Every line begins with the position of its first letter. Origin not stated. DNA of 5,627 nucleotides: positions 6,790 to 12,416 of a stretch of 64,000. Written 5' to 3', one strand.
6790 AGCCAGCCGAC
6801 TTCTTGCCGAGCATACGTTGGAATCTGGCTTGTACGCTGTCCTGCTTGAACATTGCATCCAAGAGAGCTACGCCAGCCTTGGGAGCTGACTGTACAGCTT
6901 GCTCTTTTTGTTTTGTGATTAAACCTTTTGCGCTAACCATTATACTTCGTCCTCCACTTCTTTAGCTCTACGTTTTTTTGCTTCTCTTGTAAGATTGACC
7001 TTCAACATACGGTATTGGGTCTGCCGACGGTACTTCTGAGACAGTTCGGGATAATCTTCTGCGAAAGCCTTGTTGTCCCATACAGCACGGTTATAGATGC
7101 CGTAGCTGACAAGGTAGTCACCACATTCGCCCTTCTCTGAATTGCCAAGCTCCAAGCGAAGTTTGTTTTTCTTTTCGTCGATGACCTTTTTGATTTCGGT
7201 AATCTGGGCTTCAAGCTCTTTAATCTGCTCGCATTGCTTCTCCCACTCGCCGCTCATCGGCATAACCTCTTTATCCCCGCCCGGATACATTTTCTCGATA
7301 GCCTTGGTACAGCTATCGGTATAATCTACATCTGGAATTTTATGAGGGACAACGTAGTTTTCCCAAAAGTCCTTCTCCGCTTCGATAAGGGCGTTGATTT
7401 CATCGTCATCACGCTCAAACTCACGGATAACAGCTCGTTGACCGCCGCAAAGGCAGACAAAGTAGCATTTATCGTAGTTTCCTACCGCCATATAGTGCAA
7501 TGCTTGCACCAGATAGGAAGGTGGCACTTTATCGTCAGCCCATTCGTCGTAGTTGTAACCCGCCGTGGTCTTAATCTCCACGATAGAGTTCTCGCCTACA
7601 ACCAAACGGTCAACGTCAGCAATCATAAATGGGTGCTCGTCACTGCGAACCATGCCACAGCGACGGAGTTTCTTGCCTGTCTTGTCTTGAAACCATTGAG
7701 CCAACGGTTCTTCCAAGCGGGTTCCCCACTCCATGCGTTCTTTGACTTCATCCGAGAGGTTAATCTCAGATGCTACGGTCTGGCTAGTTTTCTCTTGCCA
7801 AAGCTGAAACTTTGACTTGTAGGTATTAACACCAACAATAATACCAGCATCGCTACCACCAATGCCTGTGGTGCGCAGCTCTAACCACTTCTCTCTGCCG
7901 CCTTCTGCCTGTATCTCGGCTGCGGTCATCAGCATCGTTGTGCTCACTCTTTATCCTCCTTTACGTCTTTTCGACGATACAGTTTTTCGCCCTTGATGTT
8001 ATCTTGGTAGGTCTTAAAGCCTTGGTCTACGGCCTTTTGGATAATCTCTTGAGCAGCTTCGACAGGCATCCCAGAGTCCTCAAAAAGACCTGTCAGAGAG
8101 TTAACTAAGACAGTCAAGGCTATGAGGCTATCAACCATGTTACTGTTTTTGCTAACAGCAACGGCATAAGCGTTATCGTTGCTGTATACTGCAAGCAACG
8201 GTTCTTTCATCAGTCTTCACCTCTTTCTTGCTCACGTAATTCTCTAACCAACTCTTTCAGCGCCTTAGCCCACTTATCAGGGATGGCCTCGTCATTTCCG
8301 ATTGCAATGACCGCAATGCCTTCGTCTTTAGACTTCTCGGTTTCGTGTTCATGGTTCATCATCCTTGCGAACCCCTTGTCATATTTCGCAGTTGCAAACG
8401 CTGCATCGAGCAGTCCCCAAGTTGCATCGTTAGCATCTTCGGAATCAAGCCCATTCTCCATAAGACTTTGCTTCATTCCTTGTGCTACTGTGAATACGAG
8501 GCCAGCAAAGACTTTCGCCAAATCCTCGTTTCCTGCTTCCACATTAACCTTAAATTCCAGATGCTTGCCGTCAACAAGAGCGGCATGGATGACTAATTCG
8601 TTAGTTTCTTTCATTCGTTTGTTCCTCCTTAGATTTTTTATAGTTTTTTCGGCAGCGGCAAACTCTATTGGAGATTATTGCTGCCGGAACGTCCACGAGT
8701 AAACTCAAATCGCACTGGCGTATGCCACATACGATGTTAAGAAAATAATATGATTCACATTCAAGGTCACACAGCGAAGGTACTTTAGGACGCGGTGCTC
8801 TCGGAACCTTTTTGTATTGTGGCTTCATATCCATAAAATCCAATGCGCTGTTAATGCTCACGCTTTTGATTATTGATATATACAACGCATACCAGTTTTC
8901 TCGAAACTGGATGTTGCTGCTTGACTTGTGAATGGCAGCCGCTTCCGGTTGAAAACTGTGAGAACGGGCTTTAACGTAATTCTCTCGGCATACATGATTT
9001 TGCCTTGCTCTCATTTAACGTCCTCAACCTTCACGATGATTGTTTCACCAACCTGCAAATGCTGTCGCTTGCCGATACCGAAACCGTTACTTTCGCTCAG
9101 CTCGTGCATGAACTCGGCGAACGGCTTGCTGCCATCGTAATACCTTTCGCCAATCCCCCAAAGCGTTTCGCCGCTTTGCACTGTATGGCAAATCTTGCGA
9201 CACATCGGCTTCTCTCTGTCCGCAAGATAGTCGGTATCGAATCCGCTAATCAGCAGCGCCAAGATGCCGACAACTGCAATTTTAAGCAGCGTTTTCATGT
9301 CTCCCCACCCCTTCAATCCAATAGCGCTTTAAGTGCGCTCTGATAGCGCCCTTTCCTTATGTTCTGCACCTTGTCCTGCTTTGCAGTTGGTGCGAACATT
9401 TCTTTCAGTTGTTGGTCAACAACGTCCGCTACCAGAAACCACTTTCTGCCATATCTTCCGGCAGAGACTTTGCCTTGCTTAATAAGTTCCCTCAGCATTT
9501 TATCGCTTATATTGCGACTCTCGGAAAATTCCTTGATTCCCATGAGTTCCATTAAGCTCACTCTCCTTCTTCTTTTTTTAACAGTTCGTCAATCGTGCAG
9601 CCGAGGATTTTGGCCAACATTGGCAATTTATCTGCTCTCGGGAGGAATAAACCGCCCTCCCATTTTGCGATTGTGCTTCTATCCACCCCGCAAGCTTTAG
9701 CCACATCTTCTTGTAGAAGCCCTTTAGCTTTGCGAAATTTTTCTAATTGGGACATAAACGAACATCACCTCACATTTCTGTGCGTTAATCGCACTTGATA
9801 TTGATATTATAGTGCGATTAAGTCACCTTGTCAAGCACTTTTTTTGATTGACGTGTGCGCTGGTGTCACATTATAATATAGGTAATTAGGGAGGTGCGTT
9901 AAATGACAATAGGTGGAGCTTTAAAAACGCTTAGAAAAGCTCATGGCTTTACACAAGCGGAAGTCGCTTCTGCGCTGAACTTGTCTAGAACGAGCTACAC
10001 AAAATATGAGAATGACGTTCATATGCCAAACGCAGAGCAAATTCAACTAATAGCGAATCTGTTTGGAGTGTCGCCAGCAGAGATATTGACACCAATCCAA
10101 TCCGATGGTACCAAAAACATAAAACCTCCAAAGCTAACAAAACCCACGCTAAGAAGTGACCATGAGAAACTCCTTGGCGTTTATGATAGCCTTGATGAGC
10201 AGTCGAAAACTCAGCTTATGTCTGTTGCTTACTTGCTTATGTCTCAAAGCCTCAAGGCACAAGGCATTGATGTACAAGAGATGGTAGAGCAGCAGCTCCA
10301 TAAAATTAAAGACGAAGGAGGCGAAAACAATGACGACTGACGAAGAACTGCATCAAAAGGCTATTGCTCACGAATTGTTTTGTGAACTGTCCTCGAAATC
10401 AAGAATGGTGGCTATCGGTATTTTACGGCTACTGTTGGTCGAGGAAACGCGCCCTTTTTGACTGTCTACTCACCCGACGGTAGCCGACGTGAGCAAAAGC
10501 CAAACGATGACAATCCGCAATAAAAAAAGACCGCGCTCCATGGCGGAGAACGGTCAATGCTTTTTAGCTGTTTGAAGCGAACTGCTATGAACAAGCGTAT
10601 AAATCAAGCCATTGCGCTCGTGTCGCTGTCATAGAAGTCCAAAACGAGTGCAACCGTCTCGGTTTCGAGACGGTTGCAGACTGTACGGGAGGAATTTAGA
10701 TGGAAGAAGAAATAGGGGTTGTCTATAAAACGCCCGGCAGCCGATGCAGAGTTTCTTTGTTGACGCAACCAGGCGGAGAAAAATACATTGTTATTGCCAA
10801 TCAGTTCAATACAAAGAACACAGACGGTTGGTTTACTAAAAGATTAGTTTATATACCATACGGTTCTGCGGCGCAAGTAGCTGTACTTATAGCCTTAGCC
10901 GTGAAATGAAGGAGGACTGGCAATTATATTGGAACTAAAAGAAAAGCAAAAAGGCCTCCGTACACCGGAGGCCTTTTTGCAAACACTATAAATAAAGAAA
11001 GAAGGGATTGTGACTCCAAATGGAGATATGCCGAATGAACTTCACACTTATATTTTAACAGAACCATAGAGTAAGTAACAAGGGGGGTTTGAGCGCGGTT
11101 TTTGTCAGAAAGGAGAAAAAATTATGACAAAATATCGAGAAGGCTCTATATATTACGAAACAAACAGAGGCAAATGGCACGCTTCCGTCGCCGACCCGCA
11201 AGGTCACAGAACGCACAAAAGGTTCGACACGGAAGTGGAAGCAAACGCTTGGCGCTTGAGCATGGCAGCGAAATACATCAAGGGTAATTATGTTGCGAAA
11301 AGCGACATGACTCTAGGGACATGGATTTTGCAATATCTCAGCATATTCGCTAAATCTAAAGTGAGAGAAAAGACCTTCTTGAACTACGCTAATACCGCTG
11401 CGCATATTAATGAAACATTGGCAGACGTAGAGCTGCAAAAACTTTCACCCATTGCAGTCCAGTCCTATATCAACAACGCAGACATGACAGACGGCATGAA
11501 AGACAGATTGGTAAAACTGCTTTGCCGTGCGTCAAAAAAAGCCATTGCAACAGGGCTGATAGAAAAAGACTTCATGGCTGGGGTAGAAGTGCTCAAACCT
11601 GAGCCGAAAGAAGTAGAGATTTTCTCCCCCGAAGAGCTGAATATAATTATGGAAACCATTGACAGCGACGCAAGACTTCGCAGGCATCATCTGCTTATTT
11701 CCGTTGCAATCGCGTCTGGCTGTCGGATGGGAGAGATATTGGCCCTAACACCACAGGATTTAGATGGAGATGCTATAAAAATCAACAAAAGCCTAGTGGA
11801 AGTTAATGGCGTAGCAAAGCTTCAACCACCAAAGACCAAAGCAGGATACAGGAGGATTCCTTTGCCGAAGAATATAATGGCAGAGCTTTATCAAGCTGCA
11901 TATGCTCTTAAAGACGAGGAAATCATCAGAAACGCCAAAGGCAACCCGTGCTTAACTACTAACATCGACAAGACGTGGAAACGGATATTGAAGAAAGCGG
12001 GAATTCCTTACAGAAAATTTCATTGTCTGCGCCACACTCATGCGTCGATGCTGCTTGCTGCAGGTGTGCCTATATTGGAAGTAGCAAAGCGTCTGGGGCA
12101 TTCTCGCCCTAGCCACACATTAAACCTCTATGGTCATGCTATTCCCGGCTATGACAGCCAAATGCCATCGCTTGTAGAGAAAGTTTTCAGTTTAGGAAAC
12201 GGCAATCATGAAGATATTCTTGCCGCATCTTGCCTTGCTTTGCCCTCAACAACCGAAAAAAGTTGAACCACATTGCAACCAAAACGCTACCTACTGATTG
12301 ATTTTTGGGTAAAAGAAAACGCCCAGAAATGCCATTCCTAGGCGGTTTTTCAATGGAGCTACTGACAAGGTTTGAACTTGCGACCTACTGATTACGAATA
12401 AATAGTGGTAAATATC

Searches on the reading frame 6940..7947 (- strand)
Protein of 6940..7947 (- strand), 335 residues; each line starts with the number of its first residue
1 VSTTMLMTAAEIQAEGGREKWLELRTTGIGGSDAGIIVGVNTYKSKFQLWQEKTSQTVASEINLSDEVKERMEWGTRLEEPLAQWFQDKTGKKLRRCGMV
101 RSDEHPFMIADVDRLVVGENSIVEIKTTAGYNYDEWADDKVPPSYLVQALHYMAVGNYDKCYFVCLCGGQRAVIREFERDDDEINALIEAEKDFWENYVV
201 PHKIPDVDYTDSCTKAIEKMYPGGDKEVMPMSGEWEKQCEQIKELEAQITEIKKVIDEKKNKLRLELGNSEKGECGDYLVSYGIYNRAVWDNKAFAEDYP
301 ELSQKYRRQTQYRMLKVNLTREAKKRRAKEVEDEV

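Call 86: search_protein_families(library=pfam, proteins=[window:6940-7947:-], max_evalue=0.001)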
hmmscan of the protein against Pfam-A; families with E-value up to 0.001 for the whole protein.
window:6940-7947:- (335 aa): 1 family
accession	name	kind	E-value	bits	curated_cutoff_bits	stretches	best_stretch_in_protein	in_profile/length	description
PF09588.16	YqaJ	-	1.4e-31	110.2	22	1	20-158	1-149/150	YqaJ-like viral recombinase domain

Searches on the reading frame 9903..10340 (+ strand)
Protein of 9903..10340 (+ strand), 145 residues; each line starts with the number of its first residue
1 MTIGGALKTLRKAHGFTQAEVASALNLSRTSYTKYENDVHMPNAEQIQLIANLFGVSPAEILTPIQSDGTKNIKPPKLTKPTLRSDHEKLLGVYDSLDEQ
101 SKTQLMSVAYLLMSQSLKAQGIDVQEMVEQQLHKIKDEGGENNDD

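Call 32: search_protein_families(library=pfam, proteins=[window:9903-10340:+], max_evalue=0.01)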
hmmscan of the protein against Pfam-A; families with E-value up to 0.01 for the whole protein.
window:9903-10340:+ (145 aa): 4 families
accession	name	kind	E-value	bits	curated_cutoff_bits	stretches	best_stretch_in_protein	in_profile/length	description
PF01381.28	HTH_3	-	7.3e-16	58.4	23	1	7-61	1-55/55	Helix-turn-helix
PF12844.13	HTH_19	-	2.8e-13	50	30.2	1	6-63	3-60/64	Helix-turn-helix domain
PF13560.12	HTH_31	-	6.1e-12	46.1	27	1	3-60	2-60/64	Helix-turn-helix domain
PF13443.12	HTH_26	-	8e-07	29.7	22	1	7-65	2-61/63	Cro/C1-type HTH DNA-binding domain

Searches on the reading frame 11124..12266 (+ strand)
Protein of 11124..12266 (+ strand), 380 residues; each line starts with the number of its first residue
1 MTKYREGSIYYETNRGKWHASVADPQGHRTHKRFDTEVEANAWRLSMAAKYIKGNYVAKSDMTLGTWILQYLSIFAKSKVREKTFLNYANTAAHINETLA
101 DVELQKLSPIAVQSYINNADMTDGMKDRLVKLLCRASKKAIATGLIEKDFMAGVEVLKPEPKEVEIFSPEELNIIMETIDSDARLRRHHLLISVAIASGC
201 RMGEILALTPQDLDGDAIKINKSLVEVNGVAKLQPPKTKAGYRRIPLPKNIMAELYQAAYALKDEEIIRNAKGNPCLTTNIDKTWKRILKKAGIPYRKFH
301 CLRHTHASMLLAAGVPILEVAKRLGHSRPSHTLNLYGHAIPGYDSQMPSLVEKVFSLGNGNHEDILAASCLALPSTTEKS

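Call 32: search_protein_families(library=pfam, proteins=[window:11124-12266:+], max_evalue=0.01)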
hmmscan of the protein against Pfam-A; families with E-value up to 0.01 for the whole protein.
window:11124-12266:+ (380 aa): 2 families
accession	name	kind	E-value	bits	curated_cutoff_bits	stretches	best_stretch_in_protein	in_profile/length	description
PF00589.27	Phage_integrase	-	1.7e-20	73.9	27.1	1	168-339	4-168/172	Phage integrase family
PF14659.12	Phage_int_SAM_3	-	0.00013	22.5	22.6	1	63-117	1-55/58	Phage integrase, N-terminal SAM-like domain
